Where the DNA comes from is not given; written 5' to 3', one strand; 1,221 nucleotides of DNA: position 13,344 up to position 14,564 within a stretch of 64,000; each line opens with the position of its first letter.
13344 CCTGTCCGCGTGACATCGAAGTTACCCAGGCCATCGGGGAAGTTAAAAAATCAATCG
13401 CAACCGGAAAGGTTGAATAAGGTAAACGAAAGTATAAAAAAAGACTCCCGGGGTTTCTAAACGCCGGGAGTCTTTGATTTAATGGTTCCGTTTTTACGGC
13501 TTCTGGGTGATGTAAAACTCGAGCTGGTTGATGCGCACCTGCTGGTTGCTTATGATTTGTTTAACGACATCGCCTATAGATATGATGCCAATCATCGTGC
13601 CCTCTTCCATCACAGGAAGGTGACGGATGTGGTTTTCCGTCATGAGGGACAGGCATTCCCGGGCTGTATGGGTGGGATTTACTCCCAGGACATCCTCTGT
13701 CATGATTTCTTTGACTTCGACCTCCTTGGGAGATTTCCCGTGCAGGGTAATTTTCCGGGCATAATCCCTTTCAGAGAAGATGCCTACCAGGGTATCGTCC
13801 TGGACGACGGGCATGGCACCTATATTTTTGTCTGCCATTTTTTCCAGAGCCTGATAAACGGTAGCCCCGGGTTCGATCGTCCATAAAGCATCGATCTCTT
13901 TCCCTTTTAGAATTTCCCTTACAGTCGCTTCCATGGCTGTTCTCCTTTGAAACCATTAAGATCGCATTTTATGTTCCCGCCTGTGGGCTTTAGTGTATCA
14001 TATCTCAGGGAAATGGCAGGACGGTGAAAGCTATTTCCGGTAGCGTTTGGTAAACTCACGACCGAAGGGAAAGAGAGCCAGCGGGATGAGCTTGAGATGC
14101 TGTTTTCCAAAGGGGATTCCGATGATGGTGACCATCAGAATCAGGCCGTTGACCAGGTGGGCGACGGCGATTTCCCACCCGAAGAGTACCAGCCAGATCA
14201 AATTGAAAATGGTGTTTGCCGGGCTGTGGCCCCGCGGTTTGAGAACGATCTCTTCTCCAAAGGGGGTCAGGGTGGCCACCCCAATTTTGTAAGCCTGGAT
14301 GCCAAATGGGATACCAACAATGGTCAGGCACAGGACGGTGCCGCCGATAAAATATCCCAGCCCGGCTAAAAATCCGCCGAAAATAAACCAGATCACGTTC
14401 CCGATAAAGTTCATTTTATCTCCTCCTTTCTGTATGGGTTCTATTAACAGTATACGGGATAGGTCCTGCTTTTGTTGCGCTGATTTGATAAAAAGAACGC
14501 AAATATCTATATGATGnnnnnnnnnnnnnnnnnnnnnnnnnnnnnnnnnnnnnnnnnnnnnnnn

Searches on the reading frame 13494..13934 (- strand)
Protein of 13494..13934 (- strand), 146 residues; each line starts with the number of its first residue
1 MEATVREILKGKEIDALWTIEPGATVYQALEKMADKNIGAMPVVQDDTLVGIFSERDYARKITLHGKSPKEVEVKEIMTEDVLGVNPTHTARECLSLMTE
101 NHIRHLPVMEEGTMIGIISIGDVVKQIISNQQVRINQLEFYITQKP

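Call 43: search_protein_families(library=pfam, proteins=[window:13494-13934:-], max_evalue=0.001)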
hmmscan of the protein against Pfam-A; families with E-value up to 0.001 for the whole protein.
window:13494-13934:- (146 aa): 1 family
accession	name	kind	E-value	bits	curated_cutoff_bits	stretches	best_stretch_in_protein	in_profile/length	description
PF00571.33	CBS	-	6.7e-28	97.2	24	2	74-127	1-55/57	CBS domain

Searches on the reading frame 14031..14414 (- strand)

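Call 43: search_protein_families(library=pfam, proteins=[window:14031-14414:-], max_evalue=0.001)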
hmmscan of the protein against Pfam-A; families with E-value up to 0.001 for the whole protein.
window:14031-14414:- (127 aa): 1 family
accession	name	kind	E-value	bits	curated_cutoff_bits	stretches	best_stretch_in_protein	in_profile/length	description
PF03733.18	YccF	-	1.7e-36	125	27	2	69-119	1-51/51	Inner membrane component domain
